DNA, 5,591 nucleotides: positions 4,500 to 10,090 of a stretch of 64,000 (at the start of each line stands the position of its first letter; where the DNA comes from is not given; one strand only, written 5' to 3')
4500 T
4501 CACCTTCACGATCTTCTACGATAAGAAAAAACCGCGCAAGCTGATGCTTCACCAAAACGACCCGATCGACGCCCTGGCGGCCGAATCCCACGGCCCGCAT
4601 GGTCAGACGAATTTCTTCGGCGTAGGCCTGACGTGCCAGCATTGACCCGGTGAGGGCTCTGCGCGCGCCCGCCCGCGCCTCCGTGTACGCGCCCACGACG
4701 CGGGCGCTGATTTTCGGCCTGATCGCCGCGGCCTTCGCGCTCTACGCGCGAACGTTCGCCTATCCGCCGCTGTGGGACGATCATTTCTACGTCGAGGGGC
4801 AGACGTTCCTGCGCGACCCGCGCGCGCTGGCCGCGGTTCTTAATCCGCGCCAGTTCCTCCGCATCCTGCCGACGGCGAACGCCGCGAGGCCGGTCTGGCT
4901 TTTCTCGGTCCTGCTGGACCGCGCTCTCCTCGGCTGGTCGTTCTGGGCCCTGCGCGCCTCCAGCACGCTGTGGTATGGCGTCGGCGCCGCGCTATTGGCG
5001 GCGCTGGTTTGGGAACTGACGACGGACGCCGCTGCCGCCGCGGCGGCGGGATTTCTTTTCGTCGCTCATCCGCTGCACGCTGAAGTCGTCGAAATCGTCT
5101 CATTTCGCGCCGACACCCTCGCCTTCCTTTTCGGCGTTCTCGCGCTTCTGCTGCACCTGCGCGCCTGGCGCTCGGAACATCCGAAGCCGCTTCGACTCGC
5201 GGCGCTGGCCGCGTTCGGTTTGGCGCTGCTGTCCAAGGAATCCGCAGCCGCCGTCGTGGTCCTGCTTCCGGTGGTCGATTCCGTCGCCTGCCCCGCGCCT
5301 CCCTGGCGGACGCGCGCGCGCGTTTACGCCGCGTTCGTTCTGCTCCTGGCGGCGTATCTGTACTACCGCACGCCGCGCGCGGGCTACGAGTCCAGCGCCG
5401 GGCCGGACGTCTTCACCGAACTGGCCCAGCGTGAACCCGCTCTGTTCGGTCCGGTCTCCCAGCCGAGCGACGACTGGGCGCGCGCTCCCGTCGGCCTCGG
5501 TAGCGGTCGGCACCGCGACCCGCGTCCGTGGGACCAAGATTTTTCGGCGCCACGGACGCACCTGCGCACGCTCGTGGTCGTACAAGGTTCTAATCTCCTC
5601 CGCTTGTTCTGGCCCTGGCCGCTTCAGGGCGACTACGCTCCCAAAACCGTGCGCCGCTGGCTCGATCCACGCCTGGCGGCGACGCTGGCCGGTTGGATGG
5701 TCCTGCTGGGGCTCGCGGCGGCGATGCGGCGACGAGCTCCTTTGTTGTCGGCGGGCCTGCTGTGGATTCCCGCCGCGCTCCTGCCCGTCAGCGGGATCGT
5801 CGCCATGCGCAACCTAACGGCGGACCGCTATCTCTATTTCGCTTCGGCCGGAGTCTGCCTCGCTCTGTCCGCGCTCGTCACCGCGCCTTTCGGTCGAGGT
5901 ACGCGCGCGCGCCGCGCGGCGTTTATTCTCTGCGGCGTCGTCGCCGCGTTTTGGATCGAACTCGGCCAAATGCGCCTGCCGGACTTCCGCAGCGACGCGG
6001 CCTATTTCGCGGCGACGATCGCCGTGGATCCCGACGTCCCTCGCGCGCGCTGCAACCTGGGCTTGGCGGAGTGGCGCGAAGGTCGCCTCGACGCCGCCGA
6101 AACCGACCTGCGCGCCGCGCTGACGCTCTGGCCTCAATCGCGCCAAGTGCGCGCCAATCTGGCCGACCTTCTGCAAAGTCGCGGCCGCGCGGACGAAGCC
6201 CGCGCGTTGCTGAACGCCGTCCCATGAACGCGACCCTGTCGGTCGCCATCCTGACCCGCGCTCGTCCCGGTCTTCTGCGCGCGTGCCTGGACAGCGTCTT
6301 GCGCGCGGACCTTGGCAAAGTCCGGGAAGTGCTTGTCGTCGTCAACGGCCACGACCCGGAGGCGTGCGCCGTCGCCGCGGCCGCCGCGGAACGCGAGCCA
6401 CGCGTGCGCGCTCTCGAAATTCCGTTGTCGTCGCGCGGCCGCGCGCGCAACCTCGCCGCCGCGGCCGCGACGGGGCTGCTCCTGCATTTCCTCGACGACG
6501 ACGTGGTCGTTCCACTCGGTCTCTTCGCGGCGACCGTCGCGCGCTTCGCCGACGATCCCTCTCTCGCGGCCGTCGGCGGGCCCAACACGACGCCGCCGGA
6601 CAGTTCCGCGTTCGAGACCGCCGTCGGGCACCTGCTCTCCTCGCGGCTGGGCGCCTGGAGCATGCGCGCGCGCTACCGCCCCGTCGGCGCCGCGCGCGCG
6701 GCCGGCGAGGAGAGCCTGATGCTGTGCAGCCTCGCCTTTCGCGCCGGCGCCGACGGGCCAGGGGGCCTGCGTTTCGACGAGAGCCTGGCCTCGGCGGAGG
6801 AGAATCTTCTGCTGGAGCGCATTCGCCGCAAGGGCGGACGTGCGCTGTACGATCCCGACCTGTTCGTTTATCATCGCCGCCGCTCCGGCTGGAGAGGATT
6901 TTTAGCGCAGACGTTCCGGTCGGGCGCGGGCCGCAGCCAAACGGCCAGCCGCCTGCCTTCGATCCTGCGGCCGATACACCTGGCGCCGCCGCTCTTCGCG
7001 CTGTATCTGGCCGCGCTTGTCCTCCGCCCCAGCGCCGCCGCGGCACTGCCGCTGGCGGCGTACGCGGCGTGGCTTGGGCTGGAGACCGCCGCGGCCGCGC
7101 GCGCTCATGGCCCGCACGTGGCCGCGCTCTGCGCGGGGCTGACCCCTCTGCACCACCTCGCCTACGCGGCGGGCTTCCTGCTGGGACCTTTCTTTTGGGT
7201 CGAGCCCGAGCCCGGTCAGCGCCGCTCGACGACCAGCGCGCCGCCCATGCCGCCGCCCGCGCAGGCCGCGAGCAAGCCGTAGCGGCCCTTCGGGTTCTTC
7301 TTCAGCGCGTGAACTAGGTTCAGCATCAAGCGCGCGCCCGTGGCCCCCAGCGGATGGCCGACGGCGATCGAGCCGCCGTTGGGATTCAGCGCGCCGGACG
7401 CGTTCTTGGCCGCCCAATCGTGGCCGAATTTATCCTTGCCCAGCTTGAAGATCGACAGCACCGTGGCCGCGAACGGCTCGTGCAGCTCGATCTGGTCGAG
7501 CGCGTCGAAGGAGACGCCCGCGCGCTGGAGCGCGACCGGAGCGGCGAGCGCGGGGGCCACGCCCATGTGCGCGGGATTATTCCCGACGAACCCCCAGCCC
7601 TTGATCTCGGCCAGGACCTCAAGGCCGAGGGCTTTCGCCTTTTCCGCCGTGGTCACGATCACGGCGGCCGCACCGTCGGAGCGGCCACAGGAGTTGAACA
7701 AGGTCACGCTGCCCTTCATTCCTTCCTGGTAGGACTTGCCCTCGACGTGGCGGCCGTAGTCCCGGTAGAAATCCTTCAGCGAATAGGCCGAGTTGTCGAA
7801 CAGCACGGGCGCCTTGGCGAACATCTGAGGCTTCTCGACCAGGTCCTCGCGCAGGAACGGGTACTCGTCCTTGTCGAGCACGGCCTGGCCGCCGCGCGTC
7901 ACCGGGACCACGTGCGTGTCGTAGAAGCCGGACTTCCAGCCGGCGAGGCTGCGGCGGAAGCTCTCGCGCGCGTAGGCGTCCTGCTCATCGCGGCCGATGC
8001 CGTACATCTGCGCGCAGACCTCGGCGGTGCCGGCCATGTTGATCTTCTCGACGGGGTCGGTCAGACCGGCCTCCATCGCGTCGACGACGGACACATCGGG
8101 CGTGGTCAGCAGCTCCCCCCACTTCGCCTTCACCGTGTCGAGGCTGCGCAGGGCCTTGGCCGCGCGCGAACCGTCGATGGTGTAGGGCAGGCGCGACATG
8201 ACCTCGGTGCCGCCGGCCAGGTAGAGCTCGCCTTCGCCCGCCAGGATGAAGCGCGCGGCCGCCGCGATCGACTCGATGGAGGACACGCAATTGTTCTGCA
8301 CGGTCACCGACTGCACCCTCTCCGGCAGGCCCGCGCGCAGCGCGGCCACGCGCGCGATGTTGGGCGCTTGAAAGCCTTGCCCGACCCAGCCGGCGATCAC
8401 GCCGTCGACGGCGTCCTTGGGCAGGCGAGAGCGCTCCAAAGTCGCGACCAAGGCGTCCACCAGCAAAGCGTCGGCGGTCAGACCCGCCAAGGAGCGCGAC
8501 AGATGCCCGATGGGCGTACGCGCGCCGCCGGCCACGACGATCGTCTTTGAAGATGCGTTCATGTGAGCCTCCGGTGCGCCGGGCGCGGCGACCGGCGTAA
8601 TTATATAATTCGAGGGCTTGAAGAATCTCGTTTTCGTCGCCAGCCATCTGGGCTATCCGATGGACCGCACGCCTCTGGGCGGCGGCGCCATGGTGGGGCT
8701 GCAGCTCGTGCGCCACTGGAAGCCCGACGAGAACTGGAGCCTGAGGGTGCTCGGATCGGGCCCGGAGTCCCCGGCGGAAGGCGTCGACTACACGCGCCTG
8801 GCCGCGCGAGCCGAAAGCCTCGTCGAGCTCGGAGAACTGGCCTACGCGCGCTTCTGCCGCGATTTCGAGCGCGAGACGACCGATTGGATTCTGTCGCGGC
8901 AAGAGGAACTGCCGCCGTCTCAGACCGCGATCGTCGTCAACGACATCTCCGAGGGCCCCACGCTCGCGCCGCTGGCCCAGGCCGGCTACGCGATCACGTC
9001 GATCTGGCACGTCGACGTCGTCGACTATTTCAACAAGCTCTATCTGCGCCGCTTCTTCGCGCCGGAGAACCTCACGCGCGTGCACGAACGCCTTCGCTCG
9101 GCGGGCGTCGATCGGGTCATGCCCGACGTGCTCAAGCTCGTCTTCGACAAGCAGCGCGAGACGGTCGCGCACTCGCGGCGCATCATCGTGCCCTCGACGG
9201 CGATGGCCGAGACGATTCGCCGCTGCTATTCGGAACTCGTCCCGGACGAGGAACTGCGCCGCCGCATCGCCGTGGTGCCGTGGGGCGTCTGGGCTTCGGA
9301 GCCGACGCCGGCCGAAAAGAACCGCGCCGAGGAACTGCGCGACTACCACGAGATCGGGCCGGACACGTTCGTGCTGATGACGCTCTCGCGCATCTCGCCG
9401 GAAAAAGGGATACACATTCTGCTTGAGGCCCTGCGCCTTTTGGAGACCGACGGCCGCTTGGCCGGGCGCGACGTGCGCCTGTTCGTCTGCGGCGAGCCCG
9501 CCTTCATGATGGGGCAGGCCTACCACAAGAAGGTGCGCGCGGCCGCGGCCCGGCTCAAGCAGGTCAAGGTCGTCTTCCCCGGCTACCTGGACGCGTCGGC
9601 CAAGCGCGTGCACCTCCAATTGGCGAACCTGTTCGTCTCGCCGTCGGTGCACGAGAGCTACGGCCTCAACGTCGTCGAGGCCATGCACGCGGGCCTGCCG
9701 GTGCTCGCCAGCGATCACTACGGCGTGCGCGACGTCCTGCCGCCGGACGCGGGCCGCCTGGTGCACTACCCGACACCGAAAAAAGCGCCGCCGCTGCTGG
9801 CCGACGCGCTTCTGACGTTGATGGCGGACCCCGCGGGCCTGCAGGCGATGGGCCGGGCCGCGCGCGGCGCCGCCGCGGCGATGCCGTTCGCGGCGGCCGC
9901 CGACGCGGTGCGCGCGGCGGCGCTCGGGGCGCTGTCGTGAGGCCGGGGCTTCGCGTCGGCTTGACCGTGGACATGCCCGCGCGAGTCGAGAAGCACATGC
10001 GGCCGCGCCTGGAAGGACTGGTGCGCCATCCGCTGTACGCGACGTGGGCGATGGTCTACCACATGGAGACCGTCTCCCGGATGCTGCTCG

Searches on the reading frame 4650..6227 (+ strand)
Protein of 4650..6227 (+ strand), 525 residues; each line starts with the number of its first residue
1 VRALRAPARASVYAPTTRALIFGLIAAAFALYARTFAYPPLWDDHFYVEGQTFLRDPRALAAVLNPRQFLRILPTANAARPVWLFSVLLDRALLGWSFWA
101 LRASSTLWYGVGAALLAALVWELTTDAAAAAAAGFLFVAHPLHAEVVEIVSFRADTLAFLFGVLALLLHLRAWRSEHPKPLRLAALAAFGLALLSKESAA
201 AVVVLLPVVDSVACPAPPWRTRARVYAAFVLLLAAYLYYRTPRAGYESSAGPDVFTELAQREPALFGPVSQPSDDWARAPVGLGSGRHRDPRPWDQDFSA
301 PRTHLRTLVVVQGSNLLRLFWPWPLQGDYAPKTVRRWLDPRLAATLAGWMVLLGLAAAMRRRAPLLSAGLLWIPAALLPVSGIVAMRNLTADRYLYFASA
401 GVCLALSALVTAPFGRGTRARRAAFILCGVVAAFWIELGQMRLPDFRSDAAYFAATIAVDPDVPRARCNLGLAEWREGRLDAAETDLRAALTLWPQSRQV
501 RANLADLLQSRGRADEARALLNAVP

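Call 80: search_protein_families(library=pfam, proteins=[window:4650-6227:+], max_evalue=0.00001)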
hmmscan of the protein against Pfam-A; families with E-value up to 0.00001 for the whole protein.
window:4650-6227:+ (525 aa): 3 families
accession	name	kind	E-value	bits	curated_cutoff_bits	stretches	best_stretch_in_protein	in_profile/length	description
PF13432.12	TPR_16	-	1.4e-08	35.4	32.7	1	450-497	17-64/65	Tetratricopeptide repeat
PF14559.12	TPR_19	-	2.3e-08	34.7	25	1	476-525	3-52/68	Tetratricopeptide repeat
PF13424.12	TPR_12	-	6.6e-06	26.7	30.1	1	464-522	3-69/77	Tetratricopeptide repeat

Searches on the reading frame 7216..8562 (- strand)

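Call 80: search_protein_families(library=pfam, proteins=[window:7216-8562:-], max_evalue=0.00001)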
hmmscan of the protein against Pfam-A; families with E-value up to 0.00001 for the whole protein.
window:7216-8562:- (448 aa): 2 families
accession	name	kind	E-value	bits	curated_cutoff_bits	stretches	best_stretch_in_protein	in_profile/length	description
PF00108.29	Thiolase_N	-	2.9e-46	158.4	26.4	1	8-235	1-217/260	Thiolase, N-terminal domain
PF02803.24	Thiolase_C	-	1.5e-33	115.5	27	1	315-447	2-123/123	Thiolase, C-terminal domain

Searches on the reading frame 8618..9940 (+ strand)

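Call 80: search_protein_families(library=pfam, proteins=[window:8618-9940:+], max_evalue=0.00001)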
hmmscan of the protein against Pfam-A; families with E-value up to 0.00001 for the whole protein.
window:8618-9940:+ (440 aa): 3 families
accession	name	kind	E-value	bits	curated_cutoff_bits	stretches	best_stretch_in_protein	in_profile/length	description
PF00534.26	Glycos_transf_1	-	2e-26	93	26.4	1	238-416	3-170/172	Glycosyl transferases group 1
PF13692.12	Glyco_trans_1_4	-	1.1e-20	74.8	27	1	252-404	3-142/142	Glycosyl transferases group 1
PF20706.3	GT4-conflict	-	1.1e-14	54.6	26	1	247-376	194-322/385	Family 4 Glycosyltransferase in conflict systems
